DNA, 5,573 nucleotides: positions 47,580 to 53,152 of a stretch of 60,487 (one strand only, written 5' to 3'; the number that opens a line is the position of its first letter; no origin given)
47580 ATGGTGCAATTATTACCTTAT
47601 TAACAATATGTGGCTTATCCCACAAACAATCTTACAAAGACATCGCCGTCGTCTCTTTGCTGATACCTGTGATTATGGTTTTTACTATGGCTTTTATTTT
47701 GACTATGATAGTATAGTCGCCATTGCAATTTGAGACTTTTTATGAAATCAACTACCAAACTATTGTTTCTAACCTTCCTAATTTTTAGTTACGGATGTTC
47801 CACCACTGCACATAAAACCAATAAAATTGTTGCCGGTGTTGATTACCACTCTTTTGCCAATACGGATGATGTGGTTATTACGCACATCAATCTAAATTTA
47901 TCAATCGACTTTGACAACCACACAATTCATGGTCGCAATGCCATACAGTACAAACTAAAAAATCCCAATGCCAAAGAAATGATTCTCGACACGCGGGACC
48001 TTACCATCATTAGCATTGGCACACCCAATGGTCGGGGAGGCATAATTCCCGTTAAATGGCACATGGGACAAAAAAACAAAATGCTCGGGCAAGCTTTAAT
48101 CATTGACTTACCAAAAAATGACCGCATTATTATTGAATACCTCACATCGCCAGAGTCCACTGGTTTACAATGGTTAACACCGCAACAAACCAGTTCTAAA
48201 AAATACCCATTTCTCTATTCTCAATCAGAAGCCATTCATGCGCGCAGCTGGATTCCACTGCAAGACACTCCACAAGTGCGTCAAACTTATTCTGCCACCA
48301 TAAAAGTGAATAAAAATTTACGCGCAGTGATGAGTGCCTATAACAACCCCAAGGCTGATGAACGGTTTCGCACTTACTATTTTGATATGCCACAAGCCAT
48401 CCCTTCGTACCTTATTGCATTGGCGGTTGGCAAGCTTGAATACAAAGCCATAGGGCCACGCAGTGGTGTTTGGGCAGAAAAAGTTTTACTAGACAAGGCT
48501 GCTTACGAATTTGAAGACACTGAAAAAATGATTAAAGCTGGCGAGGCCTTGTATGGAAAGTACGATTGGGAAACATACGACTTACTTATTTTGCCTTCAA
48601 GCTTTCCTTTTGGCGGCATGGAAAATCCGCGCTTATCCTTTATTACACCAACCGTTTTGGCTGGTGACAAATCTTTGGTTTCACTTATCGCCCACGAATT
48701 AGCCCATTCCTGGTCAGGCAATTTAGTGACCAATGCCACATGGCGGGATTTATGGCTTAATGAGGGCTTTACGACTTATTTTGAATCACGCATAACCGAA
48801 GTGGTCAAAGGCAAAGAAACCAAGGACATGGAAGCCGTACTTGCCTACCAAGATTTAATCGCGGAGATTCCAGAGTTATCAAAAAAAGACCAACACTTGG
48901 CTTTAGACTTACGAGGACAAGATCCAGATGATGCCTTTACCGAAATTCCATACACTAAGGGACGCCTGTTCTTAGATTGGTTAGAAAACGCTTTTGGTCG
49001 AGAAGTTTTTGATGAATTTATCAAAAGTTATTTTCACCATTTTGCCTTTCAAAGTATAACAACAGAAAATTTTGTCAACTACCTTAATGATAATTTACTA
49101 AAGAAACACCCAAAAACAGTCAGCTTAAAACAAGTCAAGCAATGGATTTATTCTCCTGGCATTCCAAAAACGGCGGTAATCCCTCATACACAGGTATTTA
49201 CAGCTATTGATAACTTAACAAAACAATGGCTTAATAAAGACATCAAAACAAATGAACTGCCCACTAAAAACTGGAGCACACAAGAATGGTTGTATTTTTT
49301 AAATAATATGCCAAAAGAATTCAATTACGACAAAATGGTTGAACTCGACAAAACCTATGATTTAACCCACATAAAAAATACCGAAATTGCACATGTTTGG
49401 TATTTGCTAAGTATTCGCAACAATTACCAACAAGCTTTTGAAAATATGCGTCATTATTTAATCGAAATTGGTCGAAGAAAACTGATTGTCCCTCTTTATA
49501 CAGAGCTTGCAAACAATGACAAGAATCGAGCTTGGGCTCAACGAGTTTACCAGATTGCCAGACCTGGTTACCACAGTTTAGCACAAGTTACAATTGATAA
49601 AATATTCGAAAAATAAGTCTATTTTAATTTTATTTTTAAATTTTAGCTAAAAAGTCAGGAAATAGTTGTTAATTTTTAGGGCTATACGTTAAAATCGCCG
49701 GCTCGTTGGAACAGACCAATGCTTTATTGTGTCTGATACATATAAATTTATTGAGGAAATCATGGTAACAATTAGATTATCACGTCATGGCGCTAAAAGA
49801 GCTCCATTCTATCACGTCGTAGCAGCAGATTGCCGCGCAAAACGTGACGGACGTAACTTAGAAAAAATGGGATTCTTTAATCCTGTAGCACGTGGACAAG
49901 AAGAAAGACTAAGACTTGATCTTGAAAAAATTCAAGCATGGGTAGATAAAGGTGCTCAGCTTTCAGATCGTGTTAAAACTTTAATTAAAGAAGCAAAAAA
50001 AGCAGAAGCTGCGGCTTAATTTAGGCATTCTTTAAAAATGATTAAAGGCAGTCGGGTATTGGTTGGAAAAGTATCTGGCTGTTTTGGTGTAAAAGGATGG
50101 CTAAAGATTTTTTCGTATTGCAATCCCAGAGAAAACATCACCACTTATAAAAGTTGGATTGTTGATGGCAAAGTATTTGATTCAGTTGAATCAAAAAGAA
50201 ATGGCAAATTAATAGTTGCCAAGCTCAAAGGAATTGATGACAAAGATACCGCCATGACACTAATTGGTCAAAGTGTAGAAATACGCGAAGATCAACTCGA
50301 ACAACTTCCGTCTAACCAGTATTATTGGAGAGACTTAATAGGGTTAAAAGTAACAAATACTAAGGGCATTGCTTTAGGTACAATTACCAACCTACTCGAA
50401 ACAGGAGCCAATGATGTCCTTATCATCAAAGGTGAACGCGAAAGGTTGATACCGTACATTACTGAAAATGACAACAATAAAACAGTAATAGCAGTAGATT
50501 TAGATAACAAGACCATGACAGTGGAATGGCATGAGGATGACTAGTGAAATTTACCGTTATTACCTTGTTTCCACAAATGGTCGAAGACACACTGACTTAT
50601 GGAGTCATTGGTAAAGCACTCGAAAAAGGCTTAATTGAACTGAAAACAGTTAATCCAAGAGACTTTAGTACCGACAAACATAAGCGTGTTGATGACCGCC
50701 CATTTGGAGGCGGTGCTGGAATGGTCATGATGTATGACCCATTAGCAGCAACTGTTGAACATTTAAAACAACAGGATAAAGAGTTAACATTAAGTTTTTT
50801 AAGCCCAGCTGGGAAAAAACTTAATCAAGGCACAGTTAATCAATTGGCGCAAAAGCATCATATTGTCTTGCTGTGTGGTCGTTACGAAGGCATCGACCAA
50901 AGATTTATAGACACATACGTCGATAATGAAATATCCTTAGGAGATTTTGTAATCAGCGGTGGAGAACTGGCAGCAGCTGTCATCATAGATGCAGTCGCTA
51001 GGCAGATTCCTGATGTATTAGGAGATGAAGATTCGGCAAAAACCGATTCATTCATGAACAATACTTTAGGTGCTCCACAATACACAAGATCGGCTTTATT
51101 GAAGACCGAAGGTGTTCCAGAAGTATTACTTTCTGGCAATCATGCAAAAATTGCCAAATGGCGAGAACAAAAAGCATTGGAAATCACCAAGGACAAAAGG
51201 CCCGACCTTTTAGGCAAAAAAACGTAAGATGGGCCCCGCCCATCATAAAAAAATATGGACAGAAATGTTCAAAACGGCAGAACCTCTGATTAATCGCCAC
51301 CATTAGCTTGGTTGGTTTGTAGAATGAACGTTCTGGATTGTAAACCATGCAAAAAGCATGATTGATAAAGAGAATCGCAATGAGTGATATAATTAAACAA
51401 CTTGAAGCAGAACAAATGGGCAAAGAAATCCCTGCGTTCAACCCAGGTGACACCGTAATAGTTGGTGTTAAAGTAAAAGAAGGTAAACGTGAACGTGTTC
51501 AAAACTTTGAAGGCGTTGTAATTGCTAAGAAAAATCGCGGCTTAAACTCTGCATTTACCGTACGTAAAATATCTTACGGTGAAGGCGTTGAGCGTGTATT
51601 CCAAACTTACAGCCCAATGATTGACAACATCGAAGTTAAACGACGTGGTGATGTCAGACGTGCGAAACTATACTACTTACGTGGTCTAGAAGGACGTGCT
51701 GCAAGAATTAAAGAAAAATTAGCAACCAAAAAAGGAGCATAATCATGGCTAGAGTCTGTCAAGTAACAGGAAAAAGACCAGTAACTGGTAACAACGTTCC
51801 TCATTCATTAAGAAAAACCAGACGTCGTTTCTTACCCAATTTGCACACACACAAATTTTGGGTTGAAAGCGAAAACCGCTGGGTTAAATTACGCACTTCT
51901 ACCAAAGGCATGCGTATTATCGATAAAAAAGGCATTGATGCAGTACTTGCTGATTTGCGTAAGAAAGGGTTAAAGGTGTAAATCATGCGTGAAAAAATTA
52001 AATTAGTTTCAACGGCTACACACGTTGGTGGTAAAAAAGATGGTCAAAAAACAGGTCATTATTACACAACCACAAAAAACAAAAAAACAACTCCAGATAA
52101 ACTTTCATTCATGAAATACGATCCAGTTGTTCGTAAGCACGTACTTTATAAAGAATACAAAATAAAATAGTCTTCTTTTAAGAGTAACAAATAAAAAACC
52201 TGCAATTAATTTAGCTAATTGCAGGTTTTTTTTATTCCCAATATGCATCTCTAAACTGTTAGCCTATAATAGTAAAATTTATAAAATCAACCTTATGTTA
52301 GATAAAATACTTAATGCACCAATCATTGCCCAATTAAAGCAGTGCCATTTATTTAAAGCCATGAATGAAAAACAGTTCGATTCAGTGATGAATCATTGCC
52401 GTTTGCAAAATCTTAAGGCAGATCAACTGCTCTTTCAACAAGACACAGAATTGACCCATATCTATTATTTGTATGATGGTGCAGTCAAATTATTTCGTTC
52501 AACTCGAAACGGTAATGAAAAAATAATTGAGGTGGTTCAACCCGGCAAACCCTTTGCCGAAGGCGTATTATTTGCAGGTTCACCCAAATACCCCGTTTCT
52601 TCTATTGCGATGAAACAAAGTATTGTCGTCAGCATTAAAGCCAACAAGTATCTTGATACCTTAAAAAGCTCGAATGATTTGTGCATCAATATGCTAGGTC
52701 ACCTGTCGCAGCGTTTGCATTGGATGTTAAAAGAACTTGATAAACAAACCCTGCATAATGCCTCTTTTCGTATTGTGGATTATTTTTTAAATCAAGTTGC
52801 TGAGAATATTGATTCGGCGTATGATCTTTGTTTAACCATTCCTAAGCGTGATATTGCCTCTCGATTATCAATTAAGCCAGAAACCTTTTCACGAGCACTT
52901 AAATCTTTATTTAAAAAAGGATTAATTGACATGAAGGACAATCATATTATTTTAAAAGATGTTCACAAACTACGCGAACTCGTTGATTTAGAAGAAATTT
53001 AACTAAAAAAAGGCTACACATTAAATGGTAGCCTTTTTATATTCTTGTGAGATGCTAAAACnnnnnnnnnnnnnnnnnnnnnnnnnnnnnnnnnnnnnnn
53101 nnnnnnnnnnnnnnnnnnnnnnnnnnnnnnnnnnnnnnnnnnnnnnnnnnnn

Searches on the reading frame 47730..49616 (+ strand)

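Call 74: search_protein_families(library=pfam, proteins=[window:47730-49616:+], max_evalue=0.00001)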
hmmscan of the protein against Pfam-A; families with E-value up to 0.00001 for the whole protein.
window:47730-49616:+ (628 aa): 3 families
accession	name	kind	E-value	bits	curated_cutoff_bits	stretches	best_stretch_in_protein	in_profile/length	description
PF01433.26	Peptidase_M1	-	3.5e-48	164.5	27.7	1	259-455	1-206/218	Peptidase family M1 domain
PF09127.17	Leuk-A4-hydro_C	-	6.4e-25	87.9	27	1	515-625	1-111/112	Leukotriene A4 hydrolase, C-terminal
PF17900.6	Peptidase_M1_N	-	6e-19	69.3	25.8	1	52-228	4-186/186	Peptidase M1 N-terminal domain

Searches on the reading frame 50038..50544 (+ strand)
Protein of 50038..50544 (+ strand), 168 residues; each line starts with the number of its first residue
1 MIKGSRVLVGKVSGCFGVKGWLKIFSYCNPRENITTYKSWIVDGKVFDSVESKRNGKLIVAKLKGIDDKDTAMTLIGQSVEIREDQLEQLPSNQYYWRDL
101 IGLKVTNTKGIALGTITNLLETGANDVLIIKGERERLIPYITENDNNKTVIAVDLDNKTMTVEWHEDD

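Call 74: search_protein_families(library=pfam, proteins=[window:50038-50544:+], max_evalue=0.00001)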
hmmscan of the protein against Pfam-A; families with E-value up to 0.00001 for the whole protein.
window:50038-50544:+ (168 aa): 3 families
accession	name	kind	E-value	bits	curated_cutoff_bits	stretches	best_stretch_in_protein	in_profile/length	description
PF01782.24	RimM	-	3.5e-16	59.7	23.5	1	9-86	2-84/84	RimM N-terminal domain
PF24986.1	PRC_RimM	-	6.5e-11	42.2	27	1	97-167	1-68/69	RimM PRC barrel domain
PF05239.21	PRC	-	4e-09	36.8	21.2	1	93-156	2-65/78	PRC-barrel domain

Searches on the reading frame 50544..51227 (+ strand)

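Call 74: search_protein_families(library=pfam, proteins=[window:50544-51227:+], max_evalue=0.00001)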
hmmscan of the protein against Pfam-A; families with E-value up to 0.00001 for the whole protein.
window:50544-51227:+ (227 aa): 1 family
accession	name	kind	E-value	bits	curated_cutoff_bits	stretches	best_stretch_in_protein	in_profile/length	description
PF01746.26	tRNA_m1G_MT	-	7.2e-58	196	27.3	1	23-220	2-195/195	tRNA (Guanine-1)-methyltransferase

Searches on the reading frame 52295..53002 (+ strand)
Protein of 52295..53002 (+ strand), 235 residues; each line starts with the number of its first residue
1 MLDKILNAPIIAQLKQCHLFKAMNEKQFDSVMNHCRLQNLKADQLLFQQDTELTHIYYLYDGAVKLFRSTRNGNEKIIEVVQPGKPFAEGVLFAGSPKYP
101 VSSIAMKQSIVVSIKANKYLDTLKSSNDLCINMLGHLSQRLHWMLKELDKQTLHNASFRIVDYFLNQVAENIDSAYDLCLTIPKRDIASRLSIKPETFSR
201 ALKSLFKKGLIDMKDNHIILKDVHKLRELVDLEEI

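Call 74: search_protein_families(library=pfam, proteins=[window:52295-53002:+], max_evalue=0.00001)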
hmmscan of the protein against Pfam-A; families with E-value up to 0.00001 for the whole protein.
window:52295-53002:+ (235 aa): 2 families
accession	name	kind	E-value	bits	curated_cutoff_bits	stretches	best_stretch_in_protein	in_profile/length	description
PF00027.35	cNMP_binding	-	3.4e-16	59.4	27.5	1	38-125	2-88/89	Cyclic nucleotide-binding domain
PF13545.12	HTH_Crp_2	-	4.6e-12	46.2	27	1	159-229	2-70/70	Crp-like helix-turn-helix domain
